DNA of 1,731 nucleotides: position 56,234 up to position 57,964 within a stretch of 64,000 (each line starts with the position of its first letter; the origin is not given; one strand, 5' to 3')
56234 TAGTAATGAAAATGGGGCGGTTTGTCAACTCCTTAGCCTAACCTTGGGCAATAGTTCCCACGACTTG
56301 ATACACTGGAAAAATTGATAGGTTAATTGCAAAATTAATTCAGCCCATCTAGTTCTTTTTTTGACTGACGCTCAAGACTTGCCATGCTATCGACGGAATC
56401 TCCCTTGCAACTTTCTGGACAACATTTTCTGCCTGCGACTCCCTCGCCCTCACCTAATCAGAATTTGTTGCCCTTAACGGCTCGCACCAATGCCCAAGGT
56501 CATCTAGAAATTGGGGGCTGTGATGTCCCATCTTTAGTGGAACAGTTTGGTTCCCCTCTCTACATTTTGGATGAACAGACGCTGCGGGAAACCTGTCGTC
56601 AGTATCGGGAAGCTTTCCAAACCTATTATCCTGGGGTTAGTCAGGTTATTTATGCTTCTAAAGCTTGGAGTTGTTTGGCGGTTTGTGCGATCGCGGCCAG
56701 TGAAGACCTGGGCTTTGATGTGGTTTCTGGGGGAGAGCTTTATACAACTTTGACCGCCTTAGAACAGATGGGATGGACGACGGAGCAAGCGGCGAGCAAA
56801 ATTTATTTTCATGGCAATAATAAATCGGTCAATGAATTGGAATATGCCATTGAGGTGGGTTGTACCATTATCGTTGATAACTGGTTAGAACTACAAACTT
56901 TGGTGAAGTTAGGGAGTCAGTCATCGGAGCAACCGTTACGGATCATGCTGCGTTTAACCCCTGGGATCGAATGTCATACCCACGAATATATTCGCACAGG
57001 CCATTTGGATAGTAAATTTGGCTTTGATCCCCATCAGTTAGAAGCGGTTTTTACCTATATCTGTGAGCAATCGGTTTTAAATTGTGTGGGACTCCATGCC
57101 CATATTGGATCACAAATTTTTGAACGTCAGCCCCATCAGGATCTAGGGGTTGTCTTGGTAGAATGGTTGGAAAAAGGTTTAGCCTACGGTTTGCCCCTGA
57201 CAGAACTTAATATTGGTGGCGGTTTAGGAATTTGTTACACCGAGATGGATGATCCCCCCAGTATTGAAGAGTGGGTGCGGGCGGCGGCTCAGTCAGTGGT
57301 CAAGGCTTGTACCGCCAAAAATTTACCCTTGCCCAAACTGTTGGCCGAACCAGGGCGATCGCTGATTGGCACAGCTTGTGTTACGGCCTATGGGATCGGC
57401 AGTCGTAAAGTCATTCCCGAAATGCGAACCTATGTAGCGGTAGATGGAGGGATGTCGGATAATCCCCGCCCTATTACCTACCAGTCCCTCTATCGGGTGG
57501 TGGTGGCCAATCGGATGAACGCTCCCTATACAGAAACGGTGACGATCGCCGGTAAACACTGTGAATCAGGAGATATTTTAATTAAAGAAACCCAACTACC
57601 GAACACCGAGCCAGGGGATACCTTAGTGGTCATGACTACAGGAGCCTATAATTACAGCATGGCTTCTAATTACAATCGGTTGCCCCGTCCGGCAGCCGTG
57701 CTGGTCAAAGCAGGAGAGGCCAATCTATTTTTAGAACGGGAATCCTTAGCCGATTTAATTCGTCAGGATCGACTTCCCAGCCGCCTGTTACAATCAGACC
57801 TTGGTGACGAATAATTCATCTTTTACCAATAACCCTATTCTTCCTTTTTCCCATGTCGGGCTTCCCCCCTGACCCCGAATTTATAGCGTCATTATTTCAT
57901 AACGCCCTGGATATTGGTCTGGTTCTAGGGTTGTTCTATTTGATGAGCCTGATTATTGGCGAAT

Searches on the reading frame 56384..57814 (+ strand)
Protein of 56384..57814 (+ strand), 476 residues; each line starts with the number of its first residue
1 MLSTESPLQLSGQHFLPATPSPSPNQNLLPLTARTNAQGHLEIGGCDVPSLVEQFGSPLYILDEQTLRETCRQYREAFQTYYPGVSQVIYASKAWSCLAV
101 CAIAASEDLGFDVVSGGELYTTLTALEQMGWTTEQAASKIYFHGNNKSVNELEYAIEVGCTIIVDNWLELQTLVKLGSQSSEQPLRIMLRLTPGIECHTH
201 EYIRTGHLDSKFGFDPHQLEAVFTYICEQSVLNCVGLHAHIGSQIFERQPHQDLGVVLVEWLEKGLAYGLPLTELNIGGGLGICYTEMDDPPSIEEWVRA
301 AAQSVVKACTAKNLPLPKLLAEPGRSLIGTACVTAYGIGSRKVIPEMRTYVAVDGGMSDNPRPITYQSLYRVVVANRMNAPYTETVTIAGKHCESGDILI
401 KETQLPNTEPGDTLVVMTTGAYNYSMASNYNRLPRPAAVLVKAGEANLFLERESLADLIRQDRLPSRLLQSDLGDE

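Call 51: search_protein_families(library=ncbifam, proteins=[window:56384-57814:+], max_evalue=0.00001)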
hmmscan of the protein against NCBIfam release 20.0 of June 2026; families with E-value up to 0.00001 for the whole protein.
window:56384-57814:+ (476 aa): 7 families
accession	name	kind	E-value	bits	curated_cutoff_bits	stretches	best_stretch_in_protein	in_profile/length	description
TIGR01048.1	lysA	equivalog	8.3e-146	485.7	297.9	1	35-462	3-416/417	diaminopimelate decarboxylase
NF006515.0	PRK08961.1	equivalog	4.2e-51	173.9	802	1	54-441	500-859/861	bifunctional aspartate kinase/diaminopimelate decarboxylase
TIGR03099.1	dCO2ase_PEP1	hypoth_equivalog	7.9e-46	156.9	478.45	1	37-436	4-391/398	pyridoxal-dependent decarboxylase, exosortase A system-associated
NF052544.1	OrLyDeCDokD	equivalog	2.1e-43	148.6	700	1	36-462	21-459/461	ornithine/lysine decarboxylase DokD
NF041039.1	FslC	exception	3.5e-18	65.6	500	1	48-443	19-405/418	rhizoferrin biosystnesis N-citrylornithine decarboxylase FslC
TIGR01273.1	speA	equivalog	2.6e-15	56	624.1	1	154-335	159-345/624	arginine decarboxylase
NF003763.0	PRK05354.1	equivalog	5.3e-15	55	369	1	156-334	169-352/636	biosynthetic arginine decarboxylase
